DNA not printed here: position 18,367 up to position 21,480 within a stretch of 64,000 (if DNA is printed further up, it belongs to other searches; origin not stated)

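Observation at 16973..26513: Candidate uncharacterised methylation-coupled defence operon: GHKL ATPase - Z1 NTPase - PD-(D/E)XK nuclease - AIPR - Dcm methyltransferase, with convergent Vsr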

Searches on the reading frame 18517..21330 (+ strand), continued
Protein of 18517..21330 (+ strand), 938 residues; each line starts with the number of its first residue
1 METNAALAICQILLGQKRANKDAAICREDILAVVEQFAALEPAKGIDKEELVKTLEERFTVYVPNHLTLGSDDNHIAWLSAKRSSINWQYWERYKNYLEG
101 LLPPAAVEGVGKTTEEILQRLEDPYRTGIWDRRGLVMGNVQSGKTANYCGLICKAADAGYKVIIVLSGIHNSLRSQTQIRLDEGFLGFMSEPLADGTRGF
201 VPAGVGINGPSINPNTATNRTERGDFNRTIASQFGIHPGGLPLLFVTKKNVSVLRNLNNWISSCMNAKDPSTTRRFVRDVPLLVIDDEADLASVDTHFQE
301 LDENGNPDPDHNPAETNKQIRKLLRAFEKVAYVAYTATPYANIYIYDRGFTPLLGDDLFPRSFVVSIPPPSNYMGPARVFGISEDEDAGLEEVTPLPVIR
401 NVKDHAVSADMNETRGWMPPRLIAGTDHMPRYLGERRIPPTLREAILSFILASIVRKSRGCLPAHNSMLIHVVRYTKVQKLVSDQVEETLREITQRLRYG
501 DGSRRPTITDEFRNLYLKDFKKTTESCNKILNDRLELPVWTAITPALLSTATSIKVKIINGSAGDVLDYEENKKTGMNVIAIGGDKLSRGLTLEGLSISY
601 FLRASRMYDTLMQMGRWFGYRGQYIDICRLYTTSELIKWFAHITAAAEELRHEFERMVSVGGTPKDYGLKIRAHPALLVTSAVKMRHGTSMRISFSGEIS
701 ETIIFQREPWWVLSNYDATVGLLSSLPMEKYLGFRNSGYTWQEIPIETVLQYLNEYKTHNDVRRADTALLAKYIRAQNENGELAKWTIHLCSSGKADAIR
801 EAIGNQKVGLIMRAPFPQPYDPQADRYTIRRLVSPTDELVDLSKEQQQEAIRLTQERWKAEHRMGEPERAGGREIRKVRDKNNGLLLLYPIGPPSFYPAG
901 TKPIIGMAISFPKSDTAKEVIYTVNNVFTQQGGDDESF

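Call 68: search_protein_families(library=ncbifam, proteins=[L080:6098-8338:+, L080:8328-9842:+, L080:9695-12706:+, L080:12582-13694:+, L080:13675-15501:+, L080:3687-5321:+, L016:6197-8329:+], max_evalue=0.00001)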
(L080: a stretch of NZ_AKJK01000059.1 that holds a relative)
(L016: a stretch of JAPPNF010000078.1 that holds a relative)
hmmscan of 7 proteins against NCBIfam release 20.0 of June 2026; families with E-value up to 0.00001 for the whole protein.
L080:6098-8338:+ (747 aa): 37 families (the best 25 are shown)
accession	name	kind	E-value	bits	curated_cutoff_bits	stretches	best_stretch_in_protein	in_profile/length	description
NF041931.2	MzaA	equivalog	2.9e-71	241.3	800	2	493-743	454-713/726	MZA anti-phage system associated sigma-70 family RNA polymerase sigma factor MzaA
NF004208.0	PRK05658.1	equivalog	2.4e-37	129.2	555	1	552-743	428-628/631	RNA polymerase sigma factor RpoD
TIGR02393.1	RpoD_Cterm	equivalog_domain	1.1e-35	123.4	354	1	520-744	4-237/238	RNA polymerase sigma factor RpoD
NF005785.0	PRK07598.1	equivalog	1.8e-33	116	554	1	504-743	163-410/415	RNA polymerase sigma factor SigC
TIGR02997.1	Sig70-cyanoRpoD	subfamily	1.9e-32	112.8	384.5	1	506-731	64-297/298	RNA polymerase sigma factor, RpoD/SigA family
NF006666.0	PRK09210.1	equivalog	6.7e-32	111.2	572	1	515-744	131-369/370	RNA polymerase sigma factor RpoD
NF004561.0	PRK05901.1-3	equivalog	3e-31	109.1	582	1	545-742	328-534/537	RNA polymerase sigma factor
NF005643.0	PRK07406.1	equivalog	3.6e-31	108.6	500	1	508-743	152-395/397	RNA polymerase sigma factor RpoD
NF005920.0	PRK07921.1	subfamily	5.9e-29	101.1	464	1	507-742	81-325/328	RNA polymerase sigma factor SigB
TIGR02394.1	rpoS_proteo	equivalog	7.9e-28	97.8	378.7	1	519-732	49-271/285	RNA polymerase sigma factor RpoS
NF004560.0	PRK05901.1-1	equivalog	3.2e-27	95.8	711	1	540-741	302-512/516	RNA polymerase sigma factor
NF005642.0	PRK07405.1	subfamily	3.5e-27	95.4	524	1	506-742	72-314/318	RNA polymerase sigma factor SigD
NF004562.0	PRK05901.1-4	equivalog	7.2e-27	94.1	779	1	538-743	338-552/571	RNA polymerase sigma factor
NF004566.0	PRK05901.2-4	equivalog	8.7e-27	94.4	531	2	684-744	382-443/448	RNA polymerase sigma factor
NF004615.0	PRK05949.1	subfamily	1e-25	90.4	530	1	527-743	106-324/327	RNA polymerase sigma factor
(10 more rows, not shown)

L080:8328-9842:+ (505 aa): 2 families
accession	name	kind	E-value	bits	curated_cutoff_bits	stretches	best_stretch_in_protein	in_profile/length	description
NF041932.1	MzaB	equivalog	2.3e-196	652.8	850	1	18-499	1-478/480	MZA anti-phage system associated ATPase MzaB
NF050001.1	restrict_BbrUII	equivalog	4e-07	28.9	550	1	28-177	20-171/659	BbrUII/HgiDII family restriction enzyme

L080:9695-12706:+ (1004 aa): 1 family
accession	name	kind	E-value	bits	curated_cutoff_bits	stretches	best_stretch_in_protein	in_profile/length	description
NF041933.1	MzaC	equivalog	0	1151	1500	1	60-843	6-792/806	MZA anti-phage system associated Z1 domain-containing protein MzaC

L080:12582-13694:+ (371 aa): 1 family
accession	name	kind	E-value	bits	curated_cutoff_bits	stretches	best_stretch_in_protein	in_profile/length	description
NF041934.1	MzaD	equivalog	1.6e-83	280.5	420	1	46-369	3-326/326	MZA anti-phage system associated PD-(D/E)XK motif protein MzaD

L080:13675-15501:+ (609 aa): 1 family
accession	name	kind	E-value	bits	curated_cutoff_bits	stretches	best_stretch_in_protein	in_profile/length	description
NF041935.1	MzaE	equivalog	7e-212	705.1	1050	1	9-602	1-590/593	MZA anti-phage system associated AIPR family protein MzaE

L080:3687-5321:+ (545 aa): 2 families
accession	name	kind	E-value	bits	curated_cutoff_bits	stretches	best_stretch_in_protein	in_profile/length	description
TIGR00675.1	dcm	superfamily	4.5e-42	144.8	100.65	1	144-524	62-327/329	DNA (cytosine-5-)-methyltransferase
NF007772.0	PRK10458.1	subfamily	2.9e-22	78.9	710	1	116-275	145-291/472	DNA cytosine methylase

L016:6197-8329:+ (711 aa): 44 families (the best 25 are shown)
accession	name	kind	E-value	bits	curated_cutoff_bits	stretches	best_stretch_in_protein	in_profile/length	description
NF041931.2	MzaA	equivalog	3.2e-129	432.9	800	2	137-708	159-711/726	MZA anti-phage system associated sigma-70 family RNA polymerase sigma factor MzaA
NF004208.0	PRK05658.1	equivalog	6.5e-85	286.4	555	2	469-703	378-621/631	RNA polymerase sigma factor RpoD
NF006666.0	PRK09210.1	equivalog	2.8e-65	221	572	1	453-708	104-366/370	RNA polymerase sigma factor RpoD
TIGR02393.1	RpoD_Cterm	equivalog_domain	9.2e-64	215.3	354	1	484-708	1-234/238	RNA polymerase sigma factor RpoD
TIGR02997.1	Sig70-cyanoRpoD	subfamily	9.4e-62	208.9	384.5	1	472-698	67-297/298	RNA polymerase sigma factor, RpoD/SigA family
NF005643.0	PRK07406.1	equivalog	2.9e-59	201.1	500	1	471-708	152-393/397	RNA polymerase sigma factor RpoD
NF005920.0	PRK07921.1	subfamily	8.7e-57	192.6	464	1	463-702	70-318/328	RNA polymerase sigma factor SigB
TIGR02394.1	rpoS_proteo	equivalog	5e-55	187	378.7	1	447-700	12-272/285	RNA polymerase sigma factor RpoS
NF004562.0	PRK05901.1-4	equivalog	5.5e-55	186.9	779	1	480-705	313-550/571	RNA polymerase sigma factor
NF005785.0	PRK07598.1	equivalog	1.7e-54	185.2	554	1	478-703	170-403/415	RNA polymerase sigma factor SigC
NF004207.0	PRK05657.1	equivalog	1.1e-52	179.5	394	1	477-701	81-316/329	RNA polymerase sigma factor RpoS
NF004561.0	PRK05901.1-3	equivalog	1.4e-52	179.6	582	1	464-699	280-524/537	RNA polymerase sigma factor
NF005642.0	PRK07405.1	subfamily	1.3e-49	169.1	524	1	474-703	73-310/318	RNA polymerase sigma factor SigD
NF004615.0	PRK05949.1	subfamily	7.2e-49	166.4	530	1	473-703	81-319/327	RNA polymerase sigma factor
NF004560.0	PRK05901.1-1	equivalog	3.8e-48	164.8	711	1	463-700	258-504/516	RNA polymerase sigma factor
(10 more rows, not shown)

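Call 69: search_protein_families(library=padloc, proteins=[L080:6098-8338:+, L016:6197-8329:+, L081:17718-19811:+, L081:19832-20962:+], max_evalue=0.00001)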
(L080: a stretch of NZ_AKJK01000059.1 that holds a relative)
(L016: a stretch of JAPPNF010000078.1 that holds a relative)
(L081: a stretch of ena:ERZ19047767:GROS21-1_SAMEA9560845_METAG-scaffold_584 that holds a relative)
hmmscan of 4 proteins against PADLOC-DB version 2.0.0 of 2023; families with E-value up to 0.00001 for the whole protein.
L080:6098-8338:+ (747 aa): 3 families
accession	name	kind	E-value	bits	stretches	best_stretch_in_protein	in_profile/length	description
PDLC02203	MzaA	-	1.2e-37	127.5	3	677-741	601-665/683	-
PDLC02908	Ankyrin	-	2.4e-07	27.4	1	39-101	728-790/880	-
PDLC04783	PDC-M72A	-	3.4e-07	27.9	1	14-135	230-351/392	-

L016:6197-8329:+ (711 aa): 3 families
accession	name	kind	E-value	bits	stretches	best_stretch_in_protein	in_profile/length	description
PDLC02203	MzaA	-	1.2e-59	200.3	2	484-705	430-663/683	-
PDLC04783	PDC-M72A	-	8.3e-12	43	1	38-131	264-357/392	-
PDLC02908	Ankyrin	-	1.4e-06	24.8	1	61-124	727-790/880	-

L081:17718-19811:+ (698 aa): 2 families
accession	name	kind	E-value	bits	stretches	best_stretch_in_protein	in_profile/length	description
PDLC03419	REase_II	-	4e-11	40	1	22-178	16-179/695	Type II restriction enzyme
PDLC03485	REase_II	-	7e-07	26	1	24-129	19-118/611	Type II restriction enzyme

L081:19832-20962:+ (377 aa): 0 families

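Call 80: search_protein_families(library=pfam, proteins=[L071:15502-18222:+, L081:17718-19811:+, L081:19832-20962:+], max_evalue=0.001)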
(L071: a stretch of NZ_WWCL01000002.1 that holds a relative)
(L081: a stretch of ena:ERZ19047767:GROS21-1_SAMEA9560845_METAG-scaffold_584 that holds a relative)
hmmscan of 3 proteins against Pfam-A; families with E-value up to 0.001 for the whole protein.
L071:15502-18222:+ (907 aa): 2 families
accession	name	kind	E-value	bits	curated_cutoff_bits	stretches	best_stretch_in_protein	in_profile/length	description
PF10592.14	AIPR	-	1.6e-88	297.8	25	1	461-778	1-304/308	AIPR protein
PF22879.1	AIPR_N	-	2.8e-55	186.9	28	2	61-206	1-147/151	Abortive infection phage resistance protein N-terminal domain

L081:17718-19811:+ (698 aa): 2 families
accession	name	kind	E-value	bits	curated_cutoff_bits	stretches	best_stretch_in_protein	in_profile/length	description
PF02518.31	HATPase_c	-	1.6e-22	80.5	26.4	1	588-693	5-108/111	Histidine kinase-, DNA gyrase B-, and HSP90-like ATPase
PF13589.12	HATPase_c_3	-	4.4e-18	66.1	25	1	32-132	4-99/137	Histidine kinase-, DNA gyrase B-, and HSP90-like ATPase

L081:19832-20962:+ (377 aa): 0 families

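Call 83: search_solved_structures(query=A3, max_evalue=1)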
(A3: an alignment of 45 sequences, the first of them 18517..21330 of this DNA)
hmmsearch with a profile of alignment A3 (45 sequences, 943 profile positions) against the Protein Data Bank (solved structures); distinct sequences matched with E-value up to 1: 1.
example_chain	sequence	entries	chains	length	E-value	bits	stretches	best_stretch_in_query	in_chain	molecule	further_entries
7mq8_NE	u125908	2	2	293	0.24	12.3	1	761-903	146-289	Uncharacterized protein C1orf131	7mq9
